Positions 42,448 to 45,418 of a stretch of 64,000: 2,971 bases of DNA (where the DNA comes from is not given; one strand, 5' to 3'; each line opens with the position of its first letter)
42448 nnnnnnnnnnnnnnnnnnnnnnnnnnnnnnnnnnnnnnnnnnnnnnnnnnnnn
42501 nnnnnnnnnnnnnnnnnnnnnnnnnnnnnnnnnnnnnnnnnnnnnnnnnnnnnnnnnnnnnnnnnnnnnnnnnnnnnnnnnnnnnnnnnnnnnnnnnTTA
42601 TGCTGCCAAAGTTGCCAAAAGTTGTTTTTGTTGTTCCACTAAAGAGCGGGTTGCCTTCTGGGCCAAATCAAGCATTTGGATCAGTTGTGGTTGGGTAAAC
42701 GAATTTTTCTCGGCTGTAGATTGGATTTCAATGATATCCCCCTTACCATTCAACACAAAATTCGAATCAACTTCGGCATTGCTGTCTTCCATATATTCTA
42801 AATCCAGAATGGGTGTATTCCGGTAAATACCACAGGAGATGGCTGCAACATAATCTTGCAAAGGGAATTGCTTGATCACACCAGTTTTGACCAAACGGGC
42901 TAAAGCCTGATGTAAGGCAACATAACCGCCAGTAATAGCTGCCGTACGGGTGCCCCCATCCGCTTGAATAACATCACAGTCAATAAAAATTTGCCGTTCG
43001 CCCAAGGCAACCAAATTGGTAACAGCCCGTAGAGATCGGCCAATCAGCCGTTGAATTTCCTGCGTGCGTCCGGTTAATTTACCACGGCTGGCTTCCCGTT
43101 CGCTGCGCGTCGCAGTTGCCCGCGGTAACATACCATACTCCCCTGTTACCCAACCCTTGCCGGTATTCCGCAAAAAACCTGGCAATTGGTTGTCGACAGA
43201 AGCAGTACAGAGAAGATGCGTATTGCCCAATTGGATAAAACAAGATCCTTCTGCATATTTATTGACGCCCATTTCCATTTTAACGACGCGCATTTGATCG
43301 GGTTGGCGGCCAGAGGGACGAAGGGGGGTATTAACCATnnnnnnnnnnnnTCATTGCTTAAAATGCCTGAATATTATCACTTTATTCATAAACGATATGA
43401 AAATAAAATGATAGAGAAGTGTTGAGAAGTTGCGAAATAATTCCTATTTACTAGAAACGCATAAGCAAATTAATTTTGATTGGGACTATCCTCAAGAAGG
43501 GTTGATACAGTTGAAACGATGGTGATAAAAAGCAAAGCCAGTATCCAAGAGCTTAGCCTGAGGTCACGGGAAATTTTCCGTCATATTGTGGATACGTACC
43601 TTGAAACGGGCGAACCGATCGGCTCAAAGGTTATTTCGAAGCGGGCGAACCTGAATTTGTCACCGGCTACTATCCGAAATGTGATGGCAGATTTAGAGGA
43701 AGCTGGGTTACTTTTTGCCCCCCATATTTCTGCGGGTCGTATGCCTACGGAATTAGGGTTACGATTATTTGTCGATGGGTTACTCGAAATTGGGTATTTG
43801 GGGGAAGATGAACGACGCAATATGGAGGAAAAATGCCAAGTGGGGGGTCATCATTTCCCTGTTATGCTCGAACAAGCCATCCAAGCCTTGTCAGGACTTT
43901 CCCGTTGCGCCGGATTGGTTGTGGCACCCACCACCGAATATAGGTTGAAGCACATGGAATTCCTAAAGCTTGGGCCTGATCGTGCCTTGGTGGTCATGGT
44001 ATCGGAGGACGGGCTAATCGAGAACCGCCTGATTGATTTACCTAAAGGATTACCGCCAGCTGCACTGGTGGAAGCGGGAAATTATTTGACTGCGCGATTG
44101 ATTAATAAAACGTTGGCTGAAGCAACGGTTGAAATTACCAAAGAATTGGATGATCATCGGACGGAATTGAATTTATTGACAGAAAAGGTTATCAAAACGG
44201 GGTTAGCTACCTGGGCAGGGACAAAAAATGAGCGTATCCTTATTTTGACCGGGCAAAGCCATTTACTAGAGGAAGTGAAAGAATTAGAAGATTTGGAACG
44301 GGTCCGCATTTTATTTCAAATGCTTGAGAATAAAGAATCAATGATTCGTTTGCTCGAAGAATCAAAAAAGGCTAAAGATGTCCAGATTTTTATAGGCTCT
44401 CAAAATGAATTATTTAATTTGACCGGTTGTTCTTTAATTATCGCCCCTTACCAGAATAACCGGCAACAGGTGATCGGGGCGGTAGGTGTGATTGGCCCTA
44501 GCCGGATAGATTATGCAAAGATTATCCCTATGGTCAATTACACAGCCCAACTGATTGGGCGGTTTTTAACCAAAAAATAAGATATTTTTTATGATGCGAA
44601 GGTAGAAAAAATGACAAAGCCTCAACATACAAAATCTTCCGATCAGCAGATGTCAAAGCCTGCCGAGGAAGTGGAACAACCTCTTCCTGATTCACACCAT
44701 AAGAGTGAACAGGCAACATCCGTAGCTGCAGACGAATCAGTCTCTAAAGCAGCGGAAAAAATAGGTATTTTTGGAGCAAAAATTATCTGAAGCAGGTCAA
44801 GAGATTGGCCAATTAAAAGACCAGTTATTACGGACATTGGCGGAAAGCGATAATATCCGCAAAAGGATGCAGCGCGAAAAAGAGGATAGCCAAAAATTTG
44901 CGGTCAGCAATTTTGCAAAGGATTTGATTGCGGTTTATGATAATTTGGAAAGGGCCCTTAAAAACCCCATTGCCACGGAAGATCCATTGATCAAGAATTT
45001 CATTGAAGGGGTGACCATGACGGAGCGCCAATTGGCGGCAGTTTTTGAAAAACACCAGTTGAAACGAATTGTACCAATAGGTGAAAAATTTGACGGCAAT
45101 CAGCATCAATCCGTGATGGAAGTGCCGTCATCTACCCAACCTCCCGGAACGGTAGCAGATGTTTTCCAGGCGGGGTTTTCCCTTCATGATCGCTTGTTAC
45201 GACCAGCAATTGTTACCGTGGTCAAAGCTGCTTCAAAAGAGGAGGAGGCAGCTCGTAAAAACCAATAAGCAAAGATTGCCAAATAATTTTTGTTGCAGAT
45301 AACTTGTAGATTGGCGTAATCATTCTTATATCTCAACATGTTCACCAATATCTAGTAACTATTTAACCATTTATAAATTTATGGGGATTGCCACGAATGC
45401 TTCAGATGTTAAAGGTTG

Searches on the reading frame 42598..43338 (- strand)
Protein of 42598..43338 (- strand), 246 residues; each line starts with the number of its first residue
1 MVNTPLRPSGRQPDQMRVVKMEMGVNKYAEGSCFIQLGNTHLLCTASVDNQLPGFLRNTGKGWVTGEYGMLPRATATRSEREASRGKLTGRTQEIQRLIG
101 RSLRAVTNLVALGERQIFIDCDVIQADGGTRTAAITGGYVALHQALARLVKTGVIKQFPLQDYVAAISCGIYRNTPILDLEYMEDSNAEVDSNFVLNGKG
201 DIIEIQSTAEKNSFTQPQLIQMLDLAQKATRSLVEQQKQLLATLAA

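Call 18: search_protein_families(library=pfam, proteins=[window:42598-43338:-], max_evalue=0.00001)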
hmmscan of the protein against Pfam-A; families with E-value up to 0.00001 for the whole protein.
window:42598-43338:- (246 aa): 2 families
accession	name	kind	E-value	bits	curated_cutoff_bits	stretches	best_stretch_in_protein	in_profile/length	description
PF01138.27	RNase_PH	-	5.8e-25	88.6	25.5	1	15-145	1-127/130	3' exoribonuclease family, domain 1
PF03725.20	RNase_PH_C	-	1e-14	54.6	20.8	1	162-229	1-67/67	3' exoribonuclease family, domain 2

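Call 43: find_encoding_contigs(protein=window:42598-43338:-, flank=10000, max_places=6)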
Protein window:42598-43338:- (246 aa): no gene with exactly this product is on record in the collection.
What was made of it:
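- Tried and rejected: RNase PH also gave no exact hit (call 43).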

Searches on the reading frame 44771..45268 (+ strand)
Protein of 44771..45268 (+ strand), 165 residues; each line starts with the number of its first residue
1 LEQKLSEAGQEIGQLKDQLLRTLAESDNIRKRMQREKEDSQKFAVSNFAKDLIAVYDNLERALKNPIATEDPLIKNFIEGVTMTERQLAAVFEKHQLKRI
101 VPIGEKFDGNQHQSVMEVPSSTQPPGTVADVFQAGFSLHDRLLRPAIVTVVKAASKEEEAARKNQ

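Call 19: search_protein_families(library=pfam, proteins=[window:44771-45268:+], max_evalue=0.00001)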
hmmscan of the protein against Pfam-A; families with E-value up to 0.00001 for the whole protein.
window:44771-45268:+ (165 aa): 1 family
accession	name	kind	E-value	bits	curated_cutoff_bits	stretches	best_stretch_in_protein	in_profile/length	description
PF01025.24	GrpE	-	1.2e-50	171.8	25.8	1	2-152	17-165/165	GrpE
